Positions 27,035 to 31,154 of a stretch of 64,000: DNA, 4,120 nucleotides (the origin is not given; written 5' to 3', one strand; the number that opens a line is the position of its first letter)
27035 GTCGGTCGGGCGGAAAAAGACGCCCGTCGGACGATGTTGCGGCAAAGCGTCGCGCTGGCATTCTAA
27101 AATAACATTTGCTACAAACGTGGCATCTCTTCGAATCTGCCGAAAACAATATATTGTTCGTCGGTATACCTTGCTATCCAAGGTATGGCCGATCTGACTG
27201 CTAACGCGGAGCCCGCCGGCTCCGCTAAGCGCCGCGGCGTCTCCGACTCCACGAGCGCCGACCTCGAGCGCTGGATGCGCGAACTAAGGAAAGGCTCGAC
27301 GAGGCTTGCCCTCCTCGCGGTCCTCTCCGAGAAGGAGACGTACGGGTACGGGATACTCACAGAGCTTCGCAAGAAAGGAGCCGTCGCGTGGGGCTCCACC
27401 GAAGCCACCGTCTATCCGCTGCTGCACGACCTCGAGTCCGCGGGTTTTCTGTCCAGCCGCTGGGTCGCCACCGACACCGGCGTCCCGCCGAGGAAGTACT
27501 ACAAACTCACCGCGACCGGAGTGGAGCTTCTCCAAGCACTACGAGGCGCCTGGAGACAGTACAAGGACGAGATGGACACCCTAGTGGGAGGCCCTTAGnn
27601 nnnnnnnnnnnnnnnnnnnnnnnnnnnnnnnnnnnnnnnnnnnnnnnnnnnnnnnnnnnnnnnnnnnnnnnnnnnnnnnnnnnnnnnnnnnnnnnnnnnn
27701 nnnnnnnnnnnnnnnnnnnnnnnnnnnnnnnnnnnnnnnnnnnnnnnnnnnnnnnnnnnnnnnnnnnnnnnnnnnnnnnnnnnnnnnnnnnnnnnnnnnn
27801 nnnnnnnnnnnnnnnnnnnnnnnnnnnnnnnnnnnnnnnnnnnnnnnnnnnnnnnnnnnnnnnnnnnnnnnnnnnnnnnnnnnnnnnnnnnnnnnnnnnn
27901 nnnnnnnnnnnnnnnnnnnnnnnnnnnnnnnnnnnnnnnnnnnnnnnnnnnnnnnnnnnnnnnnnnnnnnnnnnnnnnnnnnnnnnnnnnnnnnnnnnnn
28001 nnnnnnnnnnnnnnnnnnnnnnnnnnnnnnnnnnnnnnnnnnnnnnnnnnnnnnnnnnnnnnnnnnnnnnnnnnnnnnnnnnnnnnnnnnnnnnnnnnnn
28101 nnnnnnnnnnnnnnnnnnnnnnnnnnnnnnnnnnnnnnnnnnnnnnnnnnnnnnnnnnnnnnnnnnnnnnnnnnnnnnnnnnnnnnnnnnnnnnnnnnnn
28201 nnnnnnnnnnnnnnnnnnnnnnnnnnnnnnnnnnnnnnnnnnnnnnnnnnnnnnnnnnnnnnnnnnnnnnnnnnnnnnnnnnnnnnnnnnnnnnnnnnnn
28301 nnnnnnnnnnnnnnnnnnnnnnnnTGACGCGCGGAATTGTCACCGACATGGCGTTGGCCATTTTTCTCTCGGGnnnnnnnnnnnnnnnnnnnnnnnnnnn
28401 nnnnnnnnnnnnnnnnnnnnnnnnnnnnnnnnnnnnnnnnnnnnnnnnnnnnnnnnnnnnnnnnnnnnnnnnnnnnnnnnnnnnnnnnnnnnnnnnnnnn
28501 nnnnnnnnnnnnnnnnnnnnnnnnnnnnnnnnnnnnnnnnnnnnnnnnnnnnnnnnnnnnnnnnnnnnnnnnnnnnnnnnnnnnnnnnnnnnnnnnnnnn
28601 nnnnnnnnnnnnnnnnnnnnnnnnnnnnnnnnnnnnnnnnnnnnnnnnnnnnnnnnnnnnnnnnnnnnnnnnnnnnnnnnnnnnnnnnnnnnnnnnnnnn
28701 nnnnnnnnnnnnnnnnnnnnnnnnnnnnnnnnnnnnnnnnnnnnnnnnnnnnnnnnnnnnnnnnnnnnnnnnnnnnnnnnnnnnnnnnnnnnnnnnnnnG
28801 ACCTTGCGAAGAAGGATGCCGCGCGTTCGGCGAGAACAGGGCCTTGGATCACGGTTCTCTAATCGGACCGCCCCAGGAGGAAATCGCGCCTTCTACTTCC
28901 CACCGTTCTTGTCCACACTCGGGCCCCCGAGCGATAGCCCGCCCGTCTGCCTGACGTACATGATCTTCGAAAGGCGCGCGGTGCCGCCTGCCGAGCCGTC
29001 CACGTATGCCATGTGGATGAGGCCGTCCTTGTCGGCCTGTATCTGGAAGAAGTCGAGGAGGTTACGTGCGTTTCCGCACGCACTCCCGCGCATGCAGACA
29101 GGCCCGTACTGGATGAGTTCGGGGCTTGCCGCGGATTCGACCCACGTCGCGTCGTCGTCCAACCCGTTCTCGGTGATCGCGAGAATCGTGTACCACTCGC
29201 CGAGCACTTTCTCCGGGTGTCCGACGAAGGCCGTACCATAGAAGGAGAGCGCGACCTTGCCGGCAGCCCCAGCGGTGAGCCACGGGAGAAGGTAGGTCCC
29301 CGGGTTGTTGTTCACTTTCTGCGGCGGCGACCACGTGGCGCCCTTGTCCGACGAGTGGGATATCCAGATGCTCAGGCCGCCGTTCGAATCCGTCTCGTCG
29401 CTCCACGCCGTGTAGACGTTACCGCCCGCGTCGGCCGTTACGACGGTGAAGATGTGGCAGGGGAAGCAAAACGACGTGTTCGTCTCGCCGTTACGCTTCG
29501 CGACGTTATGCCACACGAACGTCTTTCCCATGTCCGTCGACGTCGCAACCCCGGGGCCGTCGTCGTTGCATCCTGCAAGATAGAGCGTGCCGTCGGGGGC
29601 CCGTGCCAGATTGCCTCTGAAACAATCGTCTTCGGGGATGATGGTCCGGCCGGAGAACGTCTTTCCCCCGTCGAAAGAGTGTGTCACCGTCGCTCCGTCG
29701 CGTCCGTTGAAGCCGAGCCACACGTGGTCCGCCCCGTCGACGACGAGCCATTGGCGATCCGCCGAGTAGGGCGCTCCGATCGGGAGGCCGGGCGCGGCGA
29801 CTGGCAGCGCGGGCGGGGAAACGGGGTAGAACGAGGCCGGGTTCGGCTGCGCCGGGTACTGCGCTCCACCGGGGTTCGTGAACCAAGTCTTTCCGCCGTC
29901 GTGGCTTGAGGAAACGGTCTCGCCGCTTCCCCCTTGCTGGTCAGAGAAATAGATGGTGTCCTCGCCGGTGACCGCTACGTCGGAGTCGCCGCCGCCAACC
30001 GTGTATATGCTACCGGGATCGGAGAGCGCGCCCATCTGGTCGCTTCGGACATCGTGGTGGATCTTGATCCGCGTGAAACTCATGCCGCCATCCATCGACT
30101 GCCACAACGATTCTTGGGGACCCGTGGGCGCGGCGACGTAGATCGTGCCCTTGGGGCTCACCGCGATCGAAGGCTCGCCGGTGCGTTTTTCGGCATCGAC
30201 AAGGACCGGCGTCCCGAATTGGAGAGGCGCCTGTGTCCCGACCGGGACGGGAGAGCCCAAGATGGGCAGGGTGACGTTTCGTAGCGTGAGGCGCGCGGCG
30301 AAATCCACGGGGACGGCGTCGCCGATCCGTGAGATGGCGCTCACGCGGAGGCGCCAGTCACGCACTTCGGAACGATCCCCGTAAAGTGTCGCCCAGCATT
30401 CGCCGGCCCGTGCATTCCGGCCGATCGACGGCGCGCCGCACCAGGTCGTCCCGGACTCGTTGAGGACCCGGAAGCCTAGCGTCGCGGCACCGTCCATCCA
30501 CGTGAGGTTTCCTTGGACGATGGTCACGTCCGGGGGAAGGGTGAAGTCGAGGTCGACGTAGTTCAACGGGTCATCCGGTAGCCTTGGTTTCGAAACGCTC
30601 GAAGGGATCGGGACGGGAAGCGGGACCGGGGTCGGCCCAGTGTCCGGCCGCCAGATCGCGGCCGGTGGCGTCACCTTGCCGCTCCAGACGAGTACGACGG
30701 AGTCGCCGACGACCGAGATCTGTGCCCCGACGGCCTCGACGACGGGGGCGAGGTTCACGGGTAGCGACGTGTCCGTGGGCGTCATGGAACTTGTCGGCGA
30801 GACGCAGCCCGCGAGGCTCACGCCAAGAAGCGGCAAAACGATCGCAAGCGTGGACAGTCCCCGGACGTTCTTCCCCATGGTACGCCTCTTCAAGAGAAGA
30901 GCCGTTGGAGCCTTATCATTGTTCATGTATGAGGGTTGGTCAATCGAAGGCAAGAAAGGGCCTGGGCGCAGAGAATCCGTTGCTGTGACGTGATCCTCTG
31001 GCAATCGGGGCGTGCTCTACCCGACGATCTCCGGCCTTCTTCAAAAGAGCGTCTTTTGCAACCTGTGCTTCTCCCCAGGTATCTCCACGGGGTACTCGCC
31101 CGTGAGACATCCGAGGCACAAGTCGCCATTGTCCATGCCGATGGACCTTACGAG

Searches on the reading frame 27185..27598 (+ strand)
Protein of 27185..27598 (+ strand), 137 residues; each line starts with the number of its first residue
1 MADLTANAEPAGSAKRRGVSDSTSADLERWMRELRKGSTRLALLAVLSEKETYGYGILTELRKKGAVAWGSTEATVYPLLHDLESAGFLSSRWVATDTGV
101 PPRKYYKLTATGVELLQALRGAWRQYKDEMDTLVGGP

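Call 6: search_protein_families(library=pfam, proteins=[window:27185-27598:+], max_evalue=0.001)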
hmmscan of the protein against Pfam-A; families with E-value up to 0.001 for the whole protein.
window:27185-27598:+ (137 aa): 1 family
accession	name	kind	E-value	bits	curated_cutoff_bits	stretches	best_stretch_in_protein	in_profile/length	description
PF03551.20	PadR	-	3.4e-18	65.8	27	1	43-117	1-74/75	Transcriptional regulator PadR-like family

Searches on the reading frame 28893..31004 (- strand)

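Call 6: search_protein_families(library=pfam, proteins=[window:28893-31004:-], max_evalue=0.001)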
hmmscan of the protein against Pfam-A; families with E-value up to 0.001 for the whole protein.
window:28893-31004:- (703 aa): 2 families
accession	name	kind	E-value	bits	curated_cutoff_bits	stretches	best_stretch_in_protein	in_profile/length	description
PF13088.12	BNR_2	-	8.8e-06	25.7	31.4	1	439-565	83-205/277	BNR repeat-like domain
PF02012.26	BNR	-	0.00051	20.1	27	0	367-374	3-10/12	BNR/Asp-box repeat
